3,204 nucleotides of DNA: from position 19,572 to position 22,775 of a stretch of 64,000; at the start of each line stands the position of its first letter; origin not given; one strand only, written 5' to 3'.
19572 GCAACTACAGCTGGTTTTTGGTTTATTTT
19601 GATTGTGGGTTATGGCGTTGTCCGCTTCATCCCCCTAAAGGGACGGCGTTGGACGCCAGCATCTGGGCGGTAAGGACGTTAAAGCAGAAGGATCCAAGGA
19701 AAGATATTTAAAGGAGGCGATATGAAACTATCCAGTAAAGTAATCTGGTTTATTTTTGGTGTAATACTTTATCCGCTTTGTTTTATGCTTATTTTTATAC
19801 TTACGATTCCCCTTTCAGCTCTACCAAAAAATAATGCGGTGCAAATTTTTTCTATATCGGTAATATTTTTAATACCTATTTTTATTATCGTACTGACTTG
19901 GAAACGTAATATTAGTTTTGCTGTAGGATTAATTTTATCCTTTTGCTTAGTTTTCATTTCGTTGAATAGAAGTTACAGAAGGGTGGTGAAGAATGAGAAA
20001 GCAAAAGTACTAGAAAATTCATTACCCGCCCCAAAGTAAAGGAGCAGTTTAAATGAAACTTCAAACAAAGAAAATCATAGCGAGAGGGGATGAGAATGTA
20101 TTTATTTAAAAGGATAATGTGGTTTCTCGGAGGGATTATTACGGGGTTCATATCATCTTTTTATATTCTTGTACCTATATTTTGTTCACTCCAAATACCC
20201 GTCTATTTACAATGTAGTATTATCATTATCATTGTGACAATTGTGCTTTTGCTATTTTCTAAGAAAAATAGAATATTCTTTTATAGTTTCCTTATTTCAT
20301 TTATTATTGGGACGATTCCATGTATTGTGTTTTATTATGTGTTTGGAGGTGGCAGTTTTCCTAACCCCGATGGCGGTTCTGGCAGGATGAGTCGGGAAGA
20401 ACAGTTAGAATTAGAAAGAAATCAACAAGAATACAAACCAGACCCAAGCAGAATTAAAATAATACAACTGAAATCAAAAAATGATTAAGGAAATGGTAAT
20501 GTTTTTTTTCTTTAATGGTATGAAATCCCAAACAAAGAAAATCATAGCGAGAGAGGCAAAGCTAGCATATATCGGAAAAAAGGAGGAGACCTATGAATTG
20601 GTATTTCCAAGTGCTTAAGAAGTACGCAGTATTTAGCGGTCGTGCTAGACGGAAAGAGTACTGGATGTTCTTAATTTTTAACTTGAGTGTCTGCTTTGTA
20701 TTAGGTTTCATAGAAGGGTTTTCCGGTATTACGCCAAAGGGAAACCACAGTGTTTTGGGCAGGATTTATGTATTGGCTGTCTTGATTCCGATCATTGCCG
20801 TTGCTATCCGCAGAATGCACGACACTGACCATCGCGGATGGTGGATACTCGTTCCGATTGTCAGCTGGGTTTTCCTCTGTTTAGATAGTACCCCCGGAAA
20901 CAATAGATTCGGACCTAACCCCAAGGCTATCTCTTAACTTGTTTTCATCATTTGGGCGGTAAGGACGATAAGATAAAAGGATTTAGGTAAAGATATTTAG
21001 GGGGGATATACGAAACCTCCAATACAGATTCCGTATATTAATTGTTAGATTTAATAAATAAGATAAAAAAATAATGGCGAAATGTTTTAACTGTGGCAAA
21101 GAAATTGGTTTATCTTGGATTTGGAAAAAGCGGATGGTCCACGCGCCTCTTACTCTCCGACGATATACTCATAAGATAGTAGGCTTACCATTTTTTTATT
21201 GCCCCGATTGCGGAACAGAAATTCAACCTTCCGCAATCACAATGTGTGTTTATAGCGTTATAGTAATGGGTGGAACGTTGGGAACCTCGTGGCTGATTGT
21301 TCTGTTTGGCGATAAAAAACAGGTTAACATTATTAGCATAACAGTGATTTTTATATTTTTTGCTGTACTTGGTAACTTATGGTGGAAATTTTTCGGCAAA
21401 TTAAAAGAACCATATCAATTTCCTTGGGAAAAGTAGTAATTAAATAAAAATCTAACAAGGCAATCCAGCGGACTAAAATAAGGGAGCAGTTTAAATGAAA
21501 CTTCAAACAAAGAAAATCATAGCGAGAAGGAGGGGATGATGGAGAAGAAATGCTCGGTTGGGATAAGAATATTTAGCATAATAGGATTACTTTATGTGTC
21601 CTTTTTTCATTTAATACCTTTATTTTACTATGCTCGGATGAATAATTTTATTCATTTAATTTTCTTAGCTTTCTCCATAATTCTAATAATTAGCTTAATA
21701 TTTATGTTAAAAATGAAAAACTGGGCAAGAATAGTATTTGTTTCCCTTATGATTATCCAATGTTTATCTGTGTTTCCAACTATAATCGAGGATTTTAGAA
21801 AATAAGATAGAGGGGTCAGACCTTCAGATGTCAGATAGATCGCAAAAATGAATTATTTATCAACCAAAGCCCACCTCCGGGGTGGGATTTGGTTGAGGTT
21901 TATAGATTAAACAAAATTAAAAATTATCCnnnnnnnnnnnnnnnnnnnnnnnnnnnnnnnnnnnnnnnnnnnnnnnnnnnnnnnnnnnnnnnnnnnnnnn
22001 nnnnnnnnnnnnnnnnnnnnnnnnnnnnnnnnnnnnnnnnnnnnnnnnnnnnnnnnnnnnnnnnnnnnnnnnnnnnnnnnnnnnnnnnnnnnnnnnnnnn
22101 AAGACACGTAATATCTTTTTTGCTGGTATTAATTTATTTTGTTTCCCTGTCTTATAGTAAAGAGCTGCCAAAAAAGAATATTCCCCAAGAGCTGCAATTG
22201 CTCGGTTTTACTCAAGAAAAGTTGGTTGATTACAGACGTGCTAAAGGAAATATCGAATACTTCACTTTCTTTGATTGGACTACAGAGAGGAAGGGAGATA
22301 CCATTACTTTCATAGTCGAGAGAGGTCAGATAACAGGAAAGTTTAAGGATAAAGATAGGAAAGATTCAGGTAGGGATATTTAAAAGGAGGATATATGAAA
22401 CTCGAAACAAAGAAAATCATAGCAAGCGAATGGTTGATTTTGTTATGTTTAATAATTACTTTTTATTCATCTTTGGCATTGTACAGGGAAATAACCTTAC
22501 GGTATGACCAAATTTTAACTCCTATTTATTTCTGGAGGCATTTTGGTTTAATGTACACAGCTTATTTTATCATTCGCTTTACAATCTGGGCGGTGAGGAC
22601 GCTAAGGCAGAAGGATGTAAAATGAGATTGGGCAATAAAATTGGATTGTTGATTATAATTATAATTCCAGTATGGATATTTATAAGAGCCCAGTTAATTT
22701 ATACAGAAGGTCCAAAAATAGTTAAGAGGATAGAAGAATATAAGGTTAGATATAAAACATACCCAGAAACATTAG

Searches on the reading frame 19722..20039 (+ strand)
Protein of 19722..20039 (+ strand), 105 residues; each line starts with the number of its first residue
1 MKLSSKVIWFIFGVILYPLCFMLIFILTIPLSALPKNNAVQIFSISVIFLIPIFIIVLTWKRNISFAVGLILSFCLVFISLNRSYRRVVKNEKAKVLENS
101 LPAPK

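Call 14: search_protein_families(library=pfam, max_evalue=0.1, proteins=[window:19722-20039:+])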
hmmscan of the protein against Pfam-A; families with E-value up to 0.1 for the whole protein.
window:19722-20039:+ (105 aa): 2 families
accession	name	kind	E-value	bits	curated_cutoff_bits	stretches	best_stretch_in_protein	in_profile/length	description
PF24838.2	8xMP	-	0.024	14.9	30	1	42-102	26-92/136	Octameric membrane protein family (8xMP)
PF07254.17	Cpta_toxin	-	0.047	14.3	27.3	1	40-95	13-68/133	Membrane-bound toxin component of toxin-antitoxin system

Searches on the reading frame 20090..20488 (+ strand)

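Call 14: search_protein_families(library=pfam, max_evalue=0.1, proteins=[window:20090-20488:+])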
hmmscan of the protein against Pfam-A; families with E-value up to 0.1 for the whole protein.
window:20090-20488:+ (132 aa): 1 family
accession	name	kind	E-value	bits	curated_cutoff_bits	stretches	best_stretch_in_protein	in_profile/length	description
PF03419.18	Peptidase_U4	-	6.3e-05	22.9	28.4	1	7-85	31-109/284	Sporulation factor SpoIIGA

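Call 64: search_protein_families(library=ncbifam, max_evalue=0.01, proteins=[window:20096-20488:+])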
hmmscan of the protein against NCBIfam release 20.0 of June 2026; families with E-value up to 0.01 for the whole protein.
window:20096-20488:+ (130 aa): 0 families

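Call 65: search_protein_families(library=phrogs, max_evalue=0.01, proteins=[window:20096-20488:+])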
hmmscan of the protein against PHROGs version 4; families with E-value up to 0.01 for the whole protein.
window:20096-20488:+ (130 aa): 0 families

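Call 66: search_protein_families(library=padloc, max_evalue=0.01, proteins=[window:20096-20488:+])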
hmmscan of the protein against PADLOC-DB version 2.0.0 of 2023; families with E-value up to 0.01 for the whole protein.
window:20096-20488:+ (130 aa): 0 families

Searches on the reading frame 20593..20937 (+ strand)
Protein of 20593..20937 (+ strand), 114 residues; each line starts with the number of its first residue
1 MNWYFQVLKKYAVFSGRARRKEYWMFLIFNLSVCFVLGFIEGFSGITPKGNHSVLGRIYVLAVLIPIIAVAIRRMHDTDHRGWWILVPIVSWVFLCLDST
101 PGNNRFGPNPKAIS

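Call 14: search_protein_families(library=pfam, max_evalue=0.1, proteins=[window:20593-20937:+])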
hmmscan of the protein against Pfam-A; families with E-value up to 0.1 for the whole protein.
window:20593-20937:+ (114 aa): 1 family
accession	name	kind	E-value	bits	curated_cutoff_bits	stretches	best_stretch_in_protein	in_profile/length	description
PF05656.20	DUF805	-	5.1e-29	101.4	25.7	1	11-108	1-111/111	Protein of unknown function (DUF805)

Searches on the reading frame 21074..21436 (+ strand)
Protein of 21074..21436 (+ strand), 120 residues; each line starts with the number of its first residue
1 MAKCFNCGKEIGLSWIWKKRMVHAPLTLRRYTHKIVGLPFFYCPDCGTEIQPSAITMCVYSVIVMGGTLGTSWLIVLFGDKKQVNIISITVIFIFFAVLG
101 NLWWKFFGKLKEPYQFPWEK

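Call 14: search_protein_families(library=pfam, max_evalue=0.1, proteins=[window:21074-21436:+])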
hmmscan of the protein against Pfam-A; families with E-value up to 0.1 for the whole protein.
window:21074-21436:+ (120 aa): 10 families
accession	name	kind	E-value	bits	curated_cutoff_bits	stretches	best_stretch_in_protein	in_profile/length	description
PF13240.11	Zn_Ribbon_1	-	0.00022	21.4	25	1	42-54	1-13/23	zinc-ribbon domain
PF13248.11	Zn_ribbon_3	-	0.0024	17.7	27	0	40-55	2-17/26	zinc-ribbon domain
PF12773.13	DZR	-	0.018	15.6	27.3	0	42-55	14-27/45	Double zinc ribbon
PF01286.23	XPA_N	-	0.019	15.5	27.1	1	3-18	3-18/32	XPA protein N-terminal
PF12250.14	AftA_N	-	0.028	13.6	26.7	1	35-98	299-359/429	Arabinofuranosyltransferase N terminal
PF14149.11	YhfH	-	0.036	14.3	27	0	39-51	12-24/37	YhfH-like protein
PF08209.17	Sgf11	-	0.043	13.8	26.4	0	39-51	3-15/33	Sgf11 (transcriptional regulation protein)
PF24460.1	DUF7575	-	0.043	13.6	28.5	0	43-52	6-15/28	Domain of unknown function (DUF7575)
PF21344.3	Zn_ribbon_LysW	-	0.057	13.5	27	0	43-49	24-30/46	Alpha-aminoadipate carrier protein LysW-like, globular domain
PF25207.1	DUF7837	-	0.064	13.7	27.8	0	43-55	8-20/47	Domain of unknown function (DUF7837)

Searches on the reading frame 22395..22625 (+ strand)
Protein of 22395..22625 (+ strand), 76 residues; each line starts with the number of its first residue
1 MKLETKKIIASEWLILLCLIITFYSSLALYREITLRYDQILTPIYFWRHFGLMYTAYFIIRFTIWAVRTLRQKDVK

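Call 10: find_encoding_contigs(protein=window:22395-22625:+, flank=10000, max_places=10)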
Protein window:22395-22625:+ (76 aa): 2 contigs read that carry it; 2 places shown.
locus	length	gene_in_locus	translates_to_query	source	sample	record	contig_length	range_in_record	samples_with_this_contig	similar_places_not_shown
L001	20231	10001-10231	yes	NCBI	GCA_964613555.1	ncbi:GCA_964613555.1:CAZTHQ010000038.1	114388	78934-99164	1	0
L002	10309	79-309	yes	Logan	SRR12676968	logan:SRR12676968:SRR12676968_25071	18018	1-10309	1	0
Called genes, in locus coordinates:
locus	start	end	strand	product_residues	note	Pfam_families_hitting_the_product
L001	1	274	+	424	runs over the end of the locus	PF03952:Enolase_N, PF00113:Enolase_C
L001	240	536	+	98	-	PF04977:DivIC (weak)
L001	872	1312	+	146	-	-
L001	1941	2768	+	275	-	-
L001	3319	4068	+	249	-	PF05154:TM2 (weak)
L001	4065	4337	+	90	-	-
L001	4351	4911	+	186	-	-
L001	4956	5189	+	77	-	-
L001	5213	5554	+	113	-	-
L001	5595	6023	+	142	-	-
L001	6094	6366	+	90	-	-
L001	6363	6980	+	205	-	-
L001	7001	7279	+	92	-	-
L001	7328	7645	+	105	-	-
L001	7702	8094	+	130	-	-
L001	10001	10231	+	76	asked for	-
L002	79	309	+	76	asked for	-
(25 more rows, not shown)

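Call 14: search_protein_families(library=pfam, max_evalue=0.1, proteins=[window:22395-22625:+])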
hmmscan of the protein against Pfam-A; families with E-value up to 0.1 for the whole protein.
window:22395-22625:+ (76 aa): 0 families

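Call 64: search_protein_families(library=ncbifam, max_evalue=0.01, proteins=[window:22395-22625:+])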
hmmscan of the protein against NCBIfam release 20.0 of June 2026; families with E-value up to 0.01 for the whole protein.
window:22395-22625:+ (76 aa): 0 families

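Call 65: search_protein_families(library=phrogs, max_evalue=0.01, proteins=[window:22395-22625:+])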
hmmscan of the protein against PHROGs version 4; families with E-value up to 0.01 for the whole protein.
window:22395-22625:+ (76 aa): 0 families

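Call 66: search_protein_families(library=padloc, max_evalue=0.01, proteins=[window:22395-22625:+])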
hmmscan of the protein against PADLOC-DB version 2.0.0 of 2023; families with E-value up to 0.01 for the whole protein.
window:22395-22625:+ (76 aa): 0 families
